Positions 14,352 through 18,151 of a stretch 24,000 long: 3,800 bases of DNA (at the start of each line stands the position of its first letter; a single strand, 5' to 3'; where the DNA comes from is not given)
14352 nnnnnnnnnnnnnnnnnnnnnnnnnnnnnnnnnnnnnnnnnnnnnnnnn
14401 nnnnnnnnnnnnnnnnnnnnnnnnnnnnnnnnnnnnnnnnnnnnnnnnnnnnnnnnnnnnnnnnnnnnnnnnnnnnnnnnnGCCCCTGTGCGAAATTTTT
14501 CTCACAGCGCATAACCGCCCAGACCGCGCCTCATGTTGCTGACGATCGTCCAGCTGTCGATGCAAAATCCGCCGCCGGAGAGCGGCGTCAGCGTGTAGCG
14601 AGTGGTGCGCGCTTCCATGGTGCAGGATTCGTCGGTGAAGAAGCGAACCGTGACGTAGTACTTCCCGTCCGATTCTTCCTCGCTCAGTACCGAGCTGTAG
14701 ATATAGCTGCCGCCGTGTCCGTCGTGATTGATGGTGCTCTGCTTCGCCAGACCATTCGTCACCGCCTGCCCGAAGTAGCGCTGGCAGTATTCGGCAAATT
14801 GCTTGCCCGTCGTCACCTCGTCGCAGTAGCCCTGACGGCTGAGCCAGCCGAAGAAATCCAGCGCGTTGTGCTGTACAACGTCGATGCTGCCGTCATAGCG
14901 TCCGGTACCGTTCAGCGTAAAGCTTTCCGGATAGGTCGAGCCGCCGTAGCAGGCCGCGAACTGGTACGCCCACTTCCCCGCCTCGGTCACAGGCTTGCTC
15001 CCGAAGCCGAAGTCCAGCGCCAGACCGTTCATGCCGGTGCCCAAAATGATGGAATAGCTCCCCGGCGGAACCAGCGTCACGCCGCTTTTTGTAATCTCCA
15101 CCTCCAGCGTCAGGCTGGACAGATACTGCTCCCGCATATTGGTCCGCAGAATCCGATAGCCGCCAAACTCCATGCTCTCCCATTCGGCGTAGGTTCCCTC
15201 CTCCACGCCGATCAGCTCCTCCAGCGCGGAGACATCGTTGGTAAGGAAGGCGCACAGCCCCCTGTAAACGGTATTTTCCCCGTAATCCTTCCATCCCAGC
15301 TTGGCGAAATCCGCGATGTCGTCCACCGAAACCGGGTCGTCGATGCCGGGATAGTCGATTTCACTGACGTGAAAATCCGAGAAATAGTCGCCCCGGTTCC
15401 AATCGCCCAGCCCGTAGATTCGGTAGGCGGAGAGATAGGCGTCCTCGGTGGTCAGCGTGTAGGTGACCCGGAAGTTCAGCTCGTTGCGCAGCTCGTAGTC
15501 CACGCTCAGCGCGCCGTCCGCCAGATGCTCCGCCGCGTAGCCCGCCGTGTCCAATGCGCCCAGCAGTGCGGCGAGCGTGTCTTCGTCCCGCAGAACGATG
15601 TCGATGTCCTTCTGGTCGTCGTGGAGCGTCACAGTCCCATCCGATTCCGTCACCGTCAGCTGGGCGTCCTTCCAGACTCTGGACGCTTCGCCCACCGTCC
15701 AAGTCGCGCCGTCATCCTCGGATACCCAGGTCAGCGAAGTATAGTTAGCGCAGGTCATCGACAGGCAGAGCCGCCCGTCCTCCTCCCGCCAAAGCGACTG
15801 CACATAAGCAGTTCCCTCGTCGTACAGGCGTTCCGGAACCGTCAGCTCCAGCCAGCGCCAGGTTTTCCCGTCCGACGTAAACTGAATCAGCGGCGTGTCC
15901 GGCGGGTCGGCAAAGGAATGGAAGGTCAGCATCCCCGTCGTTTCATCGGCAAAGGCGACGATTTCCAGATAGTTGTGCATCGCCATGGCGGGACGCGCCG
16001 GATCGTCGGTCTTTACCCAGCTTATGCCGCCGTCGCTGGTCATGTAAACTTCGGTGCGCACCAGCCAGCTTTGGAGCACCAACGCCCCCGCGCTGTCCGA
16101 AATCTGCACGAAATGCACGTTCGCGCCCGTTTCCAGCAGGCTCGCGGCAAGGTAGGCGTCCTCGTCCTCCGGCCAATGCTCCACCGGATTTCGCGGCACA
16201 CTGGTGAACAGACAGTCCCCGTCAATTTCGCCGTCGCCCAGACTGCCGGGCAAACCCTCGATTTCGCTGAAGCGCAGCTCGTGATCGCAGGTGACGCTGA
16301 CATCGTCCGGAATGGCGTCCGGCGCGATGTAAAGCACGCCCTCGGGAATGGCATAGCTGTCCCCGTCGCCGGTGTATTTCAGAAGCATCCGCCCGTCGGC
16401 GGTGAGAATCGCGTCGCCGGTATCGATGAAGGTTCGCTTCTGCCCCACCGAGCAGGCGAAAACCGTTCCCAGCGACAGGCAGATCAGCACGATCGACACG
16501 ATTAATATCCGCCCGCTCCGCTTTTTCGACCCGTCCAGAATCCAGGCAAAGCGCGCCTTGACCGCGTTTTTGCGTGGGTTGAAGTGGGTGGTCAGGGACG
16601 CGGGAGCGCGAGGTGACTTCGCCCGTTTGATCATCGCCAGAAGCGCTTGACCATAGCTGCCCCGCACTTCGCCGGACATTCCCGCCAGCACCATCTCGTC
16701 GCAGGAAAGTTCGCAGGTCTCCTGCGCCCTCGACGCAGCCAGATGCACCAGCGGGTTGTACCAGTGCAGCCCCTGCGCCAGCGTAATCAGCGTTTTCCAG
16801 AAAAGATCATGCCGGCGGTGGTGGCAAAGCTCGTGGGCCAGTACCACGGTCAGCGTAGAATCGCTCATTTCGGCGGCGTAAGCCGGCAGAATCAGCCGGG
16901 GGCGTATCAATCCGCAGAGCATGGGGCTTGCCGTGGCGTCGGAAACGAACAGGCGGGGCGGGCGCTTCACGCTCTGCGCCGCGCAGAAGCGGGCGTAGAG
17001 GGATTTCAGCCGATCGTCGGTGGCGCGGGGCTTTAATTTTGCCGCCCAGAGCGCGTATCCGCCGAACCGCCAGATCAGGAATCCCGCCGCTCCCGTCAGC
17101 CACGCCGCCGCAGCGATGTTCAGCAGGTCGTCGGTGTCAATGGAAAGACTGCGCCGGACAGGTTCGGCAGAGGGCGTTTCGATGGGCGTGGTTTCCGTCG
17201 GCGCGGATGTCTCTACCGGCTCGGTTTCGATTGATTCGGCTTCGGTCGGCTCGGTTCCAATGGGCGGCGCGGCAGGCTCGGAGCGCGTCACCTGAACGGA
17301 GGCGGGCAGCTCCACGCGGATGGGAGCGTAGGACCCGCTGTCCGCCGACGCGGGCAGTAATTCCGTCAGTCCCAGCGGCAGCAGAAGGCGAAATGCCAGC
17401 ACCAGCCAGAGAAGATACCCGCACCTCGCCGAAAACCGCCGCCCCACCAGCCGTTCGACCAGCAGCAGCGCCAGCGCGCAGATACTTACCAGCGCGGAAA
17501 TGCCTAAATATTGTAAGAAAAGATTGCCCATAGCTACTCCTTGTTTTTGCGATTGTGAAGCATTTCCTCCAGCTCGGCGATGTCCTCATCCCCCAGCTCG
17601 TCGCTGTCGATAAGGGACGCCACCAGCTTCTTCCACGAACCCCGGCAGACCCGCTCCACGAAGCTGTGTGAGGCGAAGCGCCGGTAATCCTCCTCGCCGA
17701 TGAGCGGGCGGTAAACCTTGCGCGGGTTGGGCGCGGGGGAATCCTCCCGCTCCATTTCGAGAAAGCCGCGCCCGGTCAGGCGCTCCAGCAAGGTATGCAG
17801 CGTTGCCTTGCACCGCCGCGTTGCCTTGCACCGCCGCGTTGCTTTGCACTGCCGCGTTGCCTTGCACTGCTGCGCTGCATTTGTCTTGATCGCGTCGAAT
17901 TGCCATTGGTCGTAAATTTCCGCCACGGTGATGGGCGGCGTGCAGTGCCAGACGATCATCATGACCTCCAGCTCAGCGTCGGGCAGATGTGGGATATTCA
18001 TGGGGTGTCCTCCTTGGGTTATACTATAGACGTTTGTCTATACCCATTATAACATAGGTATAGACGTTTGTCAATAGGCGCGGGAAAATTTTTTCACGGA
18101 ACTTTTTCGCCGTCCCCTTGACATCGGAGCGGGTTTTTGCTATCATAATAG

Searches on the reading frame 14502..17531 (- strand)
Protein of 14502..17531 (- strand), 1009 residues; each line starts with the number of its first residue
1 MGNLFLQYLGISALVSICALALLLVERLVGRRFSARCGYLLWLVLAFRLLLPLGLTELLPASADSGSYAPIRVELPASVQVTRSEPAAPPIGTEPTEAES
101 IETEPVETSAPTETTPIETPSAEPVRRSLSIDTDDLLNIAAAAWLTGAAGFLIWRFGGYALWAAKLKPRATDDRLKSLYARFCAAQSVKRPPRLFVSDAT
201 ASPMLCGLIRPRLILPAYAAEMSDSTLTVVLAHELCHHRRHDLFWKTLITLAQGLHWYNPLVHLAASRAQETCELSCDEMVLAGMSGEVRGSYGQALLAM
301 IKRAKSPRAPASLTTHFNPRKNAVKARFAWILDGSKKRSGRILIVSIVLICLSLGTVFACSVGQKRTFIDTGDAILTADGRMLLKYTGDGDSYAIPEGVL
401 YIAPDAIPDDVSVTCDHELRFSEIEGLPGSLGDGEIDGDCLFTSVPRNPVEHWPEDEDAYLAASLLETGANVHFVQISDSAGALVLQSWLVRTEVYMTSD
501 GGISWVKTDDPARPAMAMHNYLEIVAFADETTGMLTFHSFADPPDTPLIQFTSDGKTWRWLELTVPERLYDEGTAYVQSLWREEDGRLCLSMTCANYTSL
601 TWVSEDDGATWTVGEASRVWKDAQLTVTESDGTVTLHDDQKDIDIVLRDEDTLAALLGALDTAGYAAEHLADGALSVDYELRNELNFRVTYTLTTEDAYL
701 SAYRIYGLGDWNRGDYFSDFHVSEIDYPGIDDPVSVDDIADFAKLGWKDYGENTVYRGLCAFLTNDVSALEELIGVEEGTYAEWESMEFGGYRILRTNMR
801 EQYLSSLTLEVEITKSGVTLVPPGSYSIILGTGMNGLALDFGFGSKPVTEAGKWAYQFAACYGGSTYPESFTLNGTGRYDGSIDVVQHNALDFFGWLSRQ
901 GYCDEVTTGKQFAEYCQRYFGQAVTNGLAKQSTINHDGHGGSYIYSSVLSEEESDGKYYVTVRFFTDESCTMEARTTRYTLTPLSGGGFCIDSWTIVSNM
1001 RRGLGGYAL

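Call 52: search_protein_families(library=pfam, proteins=[window:14502-17531:-], max_evalue=0.001)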
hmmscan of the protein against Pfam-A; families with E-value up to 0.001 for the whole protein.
window:14502-17531:- (1009 aa): 1 family
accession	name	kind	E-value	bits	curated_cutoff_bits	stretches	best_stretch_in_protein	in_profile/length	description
PF05569.17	Peptidase_M56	-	2e-46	158.9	31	1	11-329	6-294/296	BlaR1 peptidase M56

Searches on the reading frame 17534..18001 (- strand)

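Call 52: search_protein_families(library=pfam, proteins=[window:17534-18001:-], max_evalue=0.001)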
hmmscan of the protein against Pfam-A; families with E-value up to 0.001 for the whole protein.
window:17534-18001:- (155 aa): 1 family
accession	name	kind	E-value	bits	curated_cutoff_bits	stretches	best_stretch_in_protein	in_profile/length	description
PF03965.22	Penicillinase_R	-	1.2e-19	71.1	22.6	1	65-149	35-114/115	Penicillinase repressor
